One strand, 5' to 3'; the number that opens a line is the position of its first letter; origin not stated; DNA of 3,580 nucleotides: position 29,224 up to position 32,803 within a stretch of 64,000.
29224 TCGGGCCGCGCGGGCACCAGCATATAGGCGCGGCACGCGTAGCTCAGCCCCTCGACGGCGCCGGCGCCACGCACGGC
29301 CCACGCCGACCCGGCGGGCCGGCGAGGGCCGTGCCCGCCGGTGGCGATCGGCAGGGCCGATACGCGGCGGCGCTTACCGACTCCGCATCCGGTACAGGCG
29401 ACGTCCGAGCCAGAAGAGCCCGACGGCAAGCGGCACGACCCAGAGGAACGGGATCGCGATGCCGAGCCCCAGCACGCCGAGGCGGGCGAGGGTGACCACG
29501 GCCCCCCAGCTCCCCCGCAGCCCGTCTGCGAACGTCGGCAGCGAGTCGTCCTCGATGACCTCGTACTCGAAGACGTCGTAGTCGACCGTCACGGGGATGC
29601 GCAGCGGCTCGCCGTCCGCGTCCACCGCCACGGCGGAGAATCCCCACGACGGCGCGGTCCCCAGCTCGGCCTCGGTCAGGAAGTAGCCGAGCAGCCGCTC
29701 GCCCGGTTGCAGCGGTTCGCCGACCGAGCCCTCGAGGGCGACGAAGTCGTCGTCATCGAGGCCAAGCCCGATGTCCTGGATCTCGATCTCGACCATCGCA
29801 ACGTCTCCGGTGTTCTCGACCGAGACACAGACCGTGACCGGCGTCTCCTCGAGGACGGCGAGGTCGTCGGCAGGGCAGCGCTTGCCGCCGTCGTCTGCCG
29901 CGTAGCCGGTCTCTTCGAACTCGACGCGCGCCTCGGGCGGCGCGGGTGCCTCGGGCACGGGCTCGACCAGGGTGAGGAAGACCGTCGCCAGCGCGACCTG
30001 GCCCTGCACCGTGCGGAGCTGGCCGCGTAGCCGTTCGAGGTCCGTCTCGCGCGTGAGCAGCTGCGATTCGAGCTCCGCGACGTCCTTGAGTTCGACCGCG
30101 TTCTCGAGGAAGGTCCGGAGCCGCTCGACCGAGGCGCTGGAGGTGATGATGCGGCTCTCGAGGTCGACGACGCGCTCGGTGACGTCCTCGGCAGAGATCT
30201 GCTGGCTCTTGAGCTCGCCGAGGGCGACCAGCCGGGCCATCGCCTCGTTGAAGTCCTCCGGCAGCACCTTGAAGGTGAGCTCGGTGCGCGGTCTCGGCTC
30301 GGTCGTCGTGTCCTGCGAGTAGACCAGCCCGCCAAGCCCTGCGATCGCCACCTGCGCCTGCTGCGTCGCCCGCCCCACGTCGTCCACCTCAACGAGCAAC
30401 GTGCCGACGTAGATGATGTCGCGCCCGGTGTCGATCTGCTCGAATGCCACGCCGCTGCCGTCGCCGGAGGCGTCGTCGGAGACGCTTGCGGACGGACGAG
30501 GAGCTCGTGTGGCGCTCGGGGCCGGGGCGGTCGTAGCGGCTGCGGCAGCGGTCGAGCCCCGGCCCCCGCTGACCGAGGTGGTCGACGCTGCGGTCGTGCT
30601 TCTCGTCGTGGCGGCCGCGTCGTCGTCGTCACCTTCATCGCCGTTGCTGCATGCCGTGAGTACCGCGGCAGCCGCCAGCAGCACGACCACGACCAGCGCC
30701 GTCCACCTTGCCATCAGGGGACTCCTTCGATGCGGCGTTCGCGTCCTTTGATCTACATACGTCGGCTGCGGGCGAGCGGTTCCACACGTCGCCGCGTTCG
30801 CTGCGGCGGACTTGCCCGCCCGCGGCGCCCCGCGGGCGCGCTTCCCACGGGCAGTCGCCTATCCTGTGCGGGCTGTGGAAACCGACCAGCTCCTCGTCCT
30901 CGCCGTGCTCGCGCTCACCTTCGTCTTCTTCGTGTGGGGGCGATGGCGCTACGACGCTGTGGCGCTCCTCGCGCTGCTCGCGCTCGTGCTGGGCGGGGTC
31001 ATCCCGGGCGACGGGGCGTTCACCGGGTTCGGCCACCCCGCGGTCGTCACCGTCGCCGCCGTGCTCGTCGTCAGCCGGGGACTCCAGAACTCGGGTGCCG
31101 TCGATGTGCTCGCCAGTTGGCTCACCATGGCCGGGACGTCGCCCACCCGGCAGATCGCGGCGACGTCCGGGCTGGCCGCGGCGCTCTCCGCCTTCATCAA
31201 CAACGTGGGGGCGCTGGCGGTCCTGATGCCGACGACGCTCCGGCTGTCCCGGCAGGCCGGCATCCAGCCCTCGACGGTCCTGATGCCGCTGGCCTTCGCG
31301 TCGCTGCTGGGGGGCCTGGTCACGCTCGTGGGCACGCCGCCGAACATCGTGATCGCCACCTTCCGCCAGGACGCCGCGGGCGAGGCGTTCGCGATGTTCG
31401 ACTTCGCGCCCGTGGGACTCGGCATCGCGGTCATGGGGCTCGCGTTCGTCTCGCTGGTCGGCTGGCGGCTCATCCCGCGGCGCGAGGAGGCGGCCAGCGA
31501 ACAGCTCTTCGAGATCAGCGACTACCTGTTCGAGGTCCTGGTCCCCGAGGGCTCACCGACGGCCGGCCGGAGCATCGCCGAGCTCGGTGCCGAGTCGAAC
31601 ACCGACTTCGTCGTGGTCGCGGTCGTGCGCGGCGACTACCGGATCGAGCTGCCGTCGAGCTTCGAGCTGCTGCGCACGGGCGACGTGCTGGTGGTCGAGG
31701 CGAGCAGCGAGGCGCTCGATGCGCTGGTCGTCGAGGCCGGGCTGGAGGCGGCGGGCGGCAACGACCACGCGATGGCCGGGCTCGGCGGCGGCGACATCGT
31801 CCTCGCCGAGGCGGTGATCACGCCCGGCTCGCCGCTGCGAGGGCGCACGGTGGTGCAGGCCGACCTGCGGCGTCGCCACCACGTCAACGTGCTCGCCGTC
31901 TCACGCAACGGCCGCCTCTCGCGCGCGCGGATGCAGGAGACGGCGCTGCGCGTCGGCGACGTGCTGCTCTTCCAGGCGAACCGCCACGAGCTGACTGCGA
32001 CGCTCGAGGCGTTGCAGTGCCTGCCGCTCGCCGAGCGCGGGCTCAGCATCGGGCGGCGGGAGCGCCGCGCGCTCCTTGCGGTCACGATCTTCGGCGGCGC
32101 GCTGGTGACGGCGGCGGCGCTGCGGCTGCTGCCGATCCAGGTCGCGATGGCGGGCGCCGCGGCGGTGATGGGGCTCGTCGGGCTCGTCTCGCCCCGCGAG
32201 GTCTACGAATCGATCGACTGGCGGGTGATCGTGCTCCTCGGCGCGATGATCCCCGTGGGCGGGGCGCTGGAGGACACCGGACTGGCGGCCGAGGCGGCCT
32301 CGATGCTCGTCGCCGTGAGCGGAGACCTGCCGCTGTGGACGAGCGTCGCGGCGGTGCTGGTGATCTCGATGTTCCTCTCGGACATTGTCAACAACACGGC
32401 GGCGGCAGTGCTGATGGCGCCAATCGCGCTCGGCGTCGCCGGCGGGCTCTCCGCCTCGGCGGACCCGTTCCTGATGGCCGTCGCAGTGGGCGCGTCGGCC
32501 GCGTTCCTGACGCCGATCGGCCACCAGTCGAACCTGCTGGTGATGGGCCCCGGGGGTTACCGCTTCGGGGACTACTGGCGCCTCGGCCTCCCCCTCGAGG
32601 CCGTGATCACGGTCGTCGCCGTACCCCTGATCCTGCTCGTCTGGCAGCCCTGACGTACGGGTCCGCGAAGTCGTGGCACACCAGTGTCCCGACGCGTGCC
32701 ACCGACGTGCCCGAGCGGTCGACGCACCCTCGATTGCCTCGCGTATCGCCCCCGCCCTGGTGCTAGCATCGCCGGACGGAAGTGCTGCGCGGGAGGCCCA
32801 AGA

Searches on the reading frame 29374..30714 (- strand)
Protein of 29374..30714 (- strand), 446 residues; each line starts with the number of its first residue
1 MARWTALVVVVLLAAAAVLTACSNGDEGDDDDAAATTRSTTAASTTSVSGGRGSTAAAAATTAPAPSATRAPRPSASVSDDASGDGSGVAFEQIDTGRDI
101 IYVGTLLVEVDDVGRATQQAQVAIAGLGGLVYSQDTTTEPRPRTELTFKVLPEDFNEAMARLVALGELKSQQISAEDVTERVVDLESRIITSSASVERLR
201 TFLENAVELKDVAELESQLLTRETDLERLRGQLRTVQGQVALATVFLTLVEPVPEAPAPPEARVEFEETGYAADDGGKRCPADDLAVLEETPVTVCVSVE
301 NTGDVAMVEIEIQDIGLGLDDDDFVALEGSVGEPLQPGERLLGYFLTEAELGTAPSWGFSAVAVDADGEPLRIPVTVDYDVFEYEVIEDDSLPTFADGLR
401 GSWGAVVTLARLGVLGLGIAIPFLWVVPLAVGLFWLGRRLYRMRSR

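Call 63: search_protein_families(library=pfam, proteins=[window:29374-30714:-], max_evalue=0.00001)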
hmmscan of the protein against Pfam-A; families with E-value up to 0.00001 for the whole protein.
window:29374-30714:- (446 aa): 1 family
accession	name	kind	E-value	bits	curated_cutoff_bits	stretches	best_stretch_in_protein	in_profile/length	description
PF14257.11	DUF4349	-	3.6e-45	154.4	27.7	1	98-263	1-169/213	Domain of unknown function (DUF4349)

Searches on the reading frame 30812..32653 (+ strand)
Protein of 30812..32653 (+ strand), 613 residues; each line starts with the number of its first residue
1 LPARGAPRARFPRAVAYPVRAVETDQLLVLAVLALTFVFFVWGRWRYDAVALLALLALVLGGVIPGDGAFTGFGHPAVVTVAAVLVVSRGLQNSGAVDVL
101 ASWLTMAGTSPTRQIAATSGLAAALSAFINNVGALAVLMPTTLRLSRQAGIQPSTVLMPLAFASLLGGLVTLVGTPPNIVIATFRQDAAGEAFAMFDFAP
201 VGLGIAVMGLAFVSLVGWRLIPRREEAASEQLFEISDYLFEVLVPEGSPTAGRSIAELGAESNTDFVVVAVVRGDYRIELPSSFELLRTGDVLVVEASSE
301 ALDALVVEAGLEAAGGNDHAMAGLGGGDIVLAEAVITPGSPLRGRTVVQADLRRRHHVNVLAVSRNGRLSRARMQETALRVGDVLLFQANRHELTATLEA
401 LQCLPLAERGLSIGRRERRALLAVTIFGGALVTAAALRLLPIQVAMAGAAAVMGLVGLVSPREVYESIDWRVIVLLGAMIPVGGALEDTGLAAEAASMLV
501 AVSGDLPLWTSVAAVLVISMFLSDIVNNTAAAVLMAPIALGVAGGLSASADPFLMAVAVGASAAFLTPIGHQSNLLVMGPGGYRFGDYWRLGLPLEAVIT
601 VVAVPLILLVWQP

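Call 63: search_protein_families(library=pfam, proteins=[window:30812-32653:+], max_evalue=0.00001)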
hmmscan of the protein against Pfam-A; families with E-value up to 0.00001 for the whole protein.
window:30812-32653:+ (613 aa): 3 families
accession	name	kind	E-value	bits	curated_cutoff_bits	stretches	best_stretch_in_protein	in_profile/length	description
PF03600.22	CitMHS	-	1.7e-84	284.2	31.9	1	37-560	1-336/336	Citrate transporter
PF02080.26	TrkA_C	-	1.3e-25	89.5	27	2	331-400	1-69/71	TrkA-C domain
PF00939.25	Na_sulph_symp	-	9.2e-14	51.7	27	1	452-612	303-467/472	Sodium:sulfate symporter transmembrane region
